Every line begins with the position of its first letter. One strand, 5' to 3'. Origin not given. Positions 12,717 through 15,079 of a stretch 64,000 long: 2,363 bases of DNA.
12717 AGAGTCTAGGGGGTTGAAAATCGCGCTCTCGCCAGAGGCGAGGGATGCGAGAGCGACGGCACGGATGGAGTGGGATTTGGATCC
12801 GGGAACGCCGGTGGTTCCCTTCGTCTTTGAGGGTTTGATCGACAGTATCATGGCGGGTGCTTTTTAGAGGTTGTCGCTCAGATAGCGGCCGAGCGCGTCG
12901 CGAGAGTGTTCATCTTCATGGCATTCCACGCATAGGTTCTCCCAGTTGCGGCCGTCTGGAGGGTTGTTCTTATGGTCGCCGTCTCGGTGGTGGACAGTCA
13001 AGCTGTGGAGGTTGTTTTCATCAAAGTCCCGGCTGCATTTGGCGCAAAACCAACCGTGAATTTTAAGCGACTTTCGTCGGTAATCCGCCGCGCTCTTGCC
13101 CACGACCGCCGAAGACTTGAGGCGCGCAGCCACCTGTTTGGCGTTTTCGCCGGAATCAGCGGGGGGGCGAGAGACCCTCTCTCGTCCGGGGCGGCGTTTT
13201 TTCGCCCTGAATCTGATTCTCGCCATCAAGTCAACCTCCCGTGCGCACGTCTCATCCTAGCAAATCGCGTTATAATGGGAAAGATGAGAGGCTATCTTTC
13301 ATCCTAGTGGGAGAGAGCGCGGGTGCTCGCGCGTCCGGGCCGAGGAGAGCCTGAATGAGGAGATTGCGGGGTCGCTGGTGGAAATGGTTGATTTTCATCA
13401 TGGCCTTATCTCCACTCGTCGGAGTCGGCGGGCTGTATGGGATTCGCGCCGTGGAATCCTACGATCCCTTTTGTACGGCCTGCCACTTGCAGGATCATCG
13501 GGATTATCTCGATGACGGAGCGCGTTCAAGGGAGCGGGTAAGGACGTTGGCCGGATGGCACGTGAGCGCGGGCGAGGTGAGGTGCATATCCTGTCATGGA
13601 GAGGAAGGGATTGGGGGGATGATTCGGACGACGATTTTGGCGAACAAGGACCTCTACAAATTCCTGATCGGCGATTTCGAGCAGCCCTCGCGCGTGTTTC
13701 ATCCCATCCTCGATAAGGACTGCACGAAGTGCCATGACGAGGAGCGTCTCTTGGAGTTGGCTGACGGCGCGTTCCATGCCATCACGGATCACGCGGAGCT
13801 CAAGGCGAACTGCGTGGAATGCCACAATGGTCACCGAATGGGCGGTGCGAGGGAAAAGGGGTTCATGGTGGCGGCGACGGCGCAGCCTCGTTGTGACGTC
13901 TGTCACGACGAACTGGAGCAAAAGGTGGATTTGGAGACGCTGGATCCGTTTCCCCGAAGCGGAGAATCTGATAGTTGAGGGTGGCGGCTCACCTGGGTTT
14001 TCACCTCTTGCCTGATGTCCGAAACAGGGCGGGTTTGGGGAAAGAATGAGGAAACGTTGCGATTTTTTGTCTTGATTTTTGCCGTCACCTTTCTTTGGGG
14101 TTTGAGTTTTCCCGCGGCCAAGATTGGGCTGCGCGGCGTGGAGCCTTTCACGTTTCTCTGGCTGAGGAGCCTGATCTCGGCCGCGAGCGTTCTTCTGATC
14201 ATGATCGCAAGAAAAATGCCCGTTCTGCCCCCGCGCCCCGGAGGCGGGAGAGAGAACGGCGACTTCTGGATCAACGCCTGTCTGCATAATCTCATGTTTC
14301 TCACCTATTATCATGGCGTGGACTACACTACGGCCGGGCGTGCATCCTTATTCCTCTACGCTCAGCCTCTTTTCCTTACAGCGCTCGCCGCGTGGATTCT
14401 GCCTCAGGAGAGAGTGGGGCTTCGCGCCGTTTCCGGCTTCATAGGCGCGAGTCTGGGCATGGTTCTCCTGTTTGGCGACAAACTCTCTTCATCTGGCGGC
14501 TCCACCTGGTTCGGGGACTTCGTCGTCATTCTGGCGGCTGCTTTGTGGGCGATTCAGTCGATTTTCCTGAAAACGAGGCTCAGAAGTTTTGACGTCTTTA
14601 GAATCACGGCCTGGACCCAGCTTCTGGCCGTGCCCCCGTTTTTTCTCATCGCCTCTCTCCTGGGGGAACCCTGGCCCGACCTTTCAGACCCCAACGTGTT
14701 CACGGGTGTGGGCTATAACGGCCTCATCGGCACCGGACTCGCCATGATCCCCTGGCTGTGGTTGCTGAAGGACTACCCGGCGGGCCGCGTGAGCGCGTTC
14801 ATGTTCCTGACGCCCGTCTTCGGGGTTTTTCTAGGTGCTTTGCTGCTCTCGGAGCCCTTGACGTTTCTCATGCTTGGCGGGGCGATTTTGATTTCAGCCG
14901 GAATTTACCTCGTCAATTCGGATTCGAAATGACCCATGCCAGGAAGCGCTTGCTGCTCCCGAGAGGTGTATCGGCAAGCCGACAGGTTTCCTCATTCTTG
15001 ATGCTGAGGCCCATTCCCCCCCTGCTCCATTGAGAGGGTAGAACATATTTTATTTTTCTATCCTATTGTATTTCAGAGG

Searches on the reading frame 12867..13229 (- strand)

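Call 18: search_protein_families(library=pfam, proteins=[window:12867-13229:-], max_evalue=0.01)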
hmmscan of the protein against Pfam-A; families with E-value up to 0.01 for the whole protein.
window:12867-13229:- (121 aa): 1 family
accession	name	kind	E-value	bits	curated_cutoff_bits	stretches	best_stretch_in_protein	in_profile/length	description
PF01844.29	HNH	-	6.5e-07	29.8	21.4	1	62-110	1-47/47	HNH endonuclease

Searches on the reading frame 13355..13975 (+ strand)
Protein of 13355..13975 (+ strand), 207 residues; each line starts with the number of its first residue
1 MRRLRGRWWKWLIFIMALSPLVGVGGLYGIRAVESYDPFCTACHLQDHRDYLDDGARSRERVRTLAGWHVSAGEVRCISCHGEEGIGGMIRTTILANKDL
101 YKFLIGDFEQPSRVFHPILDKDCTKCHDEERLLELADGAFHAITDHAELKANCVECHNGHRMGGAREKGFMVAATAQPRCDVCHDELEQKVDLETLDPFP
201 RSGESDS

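Call 18: search_protein_families(library=pfam, proteins=[window:13355-13975:+], max_evalue=0.01)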
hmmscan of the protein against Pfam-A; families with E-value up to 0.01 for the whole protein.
window:13355-13975:+ (207 aa): 7 families
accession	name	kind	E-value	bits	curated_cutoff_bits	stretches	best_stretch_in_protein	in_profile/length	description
PF03264.19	Cytochrom_NNT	-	5.2e-08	33.3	24.1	1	11-159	10-166/174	NapC/NirT cytochrome c family, N-terminal region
PF22113.1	Mtrc-MtrF_II-IV_dom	-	1e-07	32.1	30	2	114-187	75-166/176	Outer membrane cytochrome MtrC/MtrF-like, domains II/IV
PF14522.11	Cytochrome_C7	-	2.1e-07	31.1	24.8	2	145-188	7-52/67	Cytochrome c7 and related cytochrome c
PF09699.15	Paired_CXXCH_1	-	3.3e-05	23.9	20.6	0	146-188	1-40/41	Doubled CXXCH motif (Paired_CXXCH_1)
PF02085.21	Cytochrom_CIII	-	5.8e-05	23.8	22.9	0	121-184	47-101/101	Class III cytochrome C family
PF14537.11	Cytochrom_c3_2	-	7e-05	23.7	25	1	118-185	24-79/79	Cytochrome c3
PF00034.26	Cytochrom_C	-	0.0028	19.4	21.3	0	76-89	11-24/90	Cytochrome c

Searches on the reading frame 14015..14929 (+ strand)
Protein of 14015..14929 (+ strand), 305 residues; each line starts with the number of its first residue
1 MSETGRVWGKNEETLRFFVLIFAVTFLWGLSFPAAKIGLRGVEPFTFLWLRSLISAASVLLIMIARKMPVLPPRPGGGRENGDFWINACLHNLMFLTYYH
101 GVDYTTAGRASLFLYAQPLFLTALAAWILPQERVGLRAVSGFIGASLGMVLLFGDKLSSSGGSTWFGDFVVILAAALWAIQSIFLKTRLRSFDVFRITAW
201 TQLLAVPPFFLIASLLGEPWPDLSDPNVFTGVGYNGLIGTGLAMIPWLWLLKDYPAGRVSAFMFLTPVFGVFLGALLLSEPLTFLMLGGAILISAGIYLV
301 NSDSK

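Call 18: search_protein_families(library=pfam, proteins=[window:14015-14929:+], max_evalue=0.01)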
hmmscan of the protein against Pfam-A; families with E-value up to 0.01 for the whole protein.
window:14015-14929:+ (305 aa): 1 family
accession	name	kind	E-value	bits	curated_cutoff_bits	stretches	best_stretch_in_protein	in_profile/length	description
PF00892.27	EamA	-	3.4e-39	134.6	28.2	2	166-301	2-134/135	EamA-like transporter family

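Call 102: find_related_loci(query=window:14015-14929:+, collection=metagenome_contigs, flank=6000)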
Query window:14015-14929:+ (305 aa) in metagenome_contigs; peptide patterns used: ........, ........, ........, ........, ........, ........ (x = any residue, [..] = any of these).
163 stretches matched a pattern; 26 encode a relative of the query (tblastn E <= 1e-3); 26 distinct loci.
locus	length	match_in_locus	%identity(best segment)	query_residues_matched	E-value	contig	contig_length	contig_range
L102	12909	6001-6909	78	3-305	2e-157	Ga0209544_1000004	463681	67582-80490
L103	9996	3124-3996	65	10-305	1e-121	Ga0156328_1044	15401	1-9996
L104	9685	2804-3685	54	7-305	2e-97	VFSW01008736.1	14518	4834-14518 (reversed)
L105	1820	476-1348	52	10-305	1e-101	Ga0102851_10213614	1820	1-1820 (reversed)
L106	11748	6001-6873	52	10-305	4e-94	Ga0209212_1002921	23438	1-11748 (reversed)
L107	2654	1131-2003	54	10-305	6e-95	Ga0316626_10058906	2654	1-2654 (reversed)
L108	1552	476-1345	51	9-303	1e-98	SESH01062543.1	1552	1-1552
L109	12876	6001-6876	52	9-305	4e-92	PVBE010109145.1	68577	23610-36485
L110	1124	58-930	54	10-305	1e-98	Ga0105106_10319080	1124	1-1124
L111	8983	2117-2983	51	10-303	3e-88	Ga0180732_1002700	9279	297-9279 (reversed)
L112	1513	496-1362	53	10-303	1e-93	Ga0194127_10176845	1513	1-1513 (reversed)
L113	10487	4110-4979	51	11-305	1e-86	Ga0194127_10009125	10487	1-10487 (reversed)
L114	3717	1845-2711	51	11-304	1e-86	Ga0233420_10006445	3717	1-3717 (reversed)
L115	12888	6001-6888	50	5-305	1e-82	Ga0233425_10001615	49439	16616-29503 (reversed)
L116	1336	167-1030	47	12-304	8e-83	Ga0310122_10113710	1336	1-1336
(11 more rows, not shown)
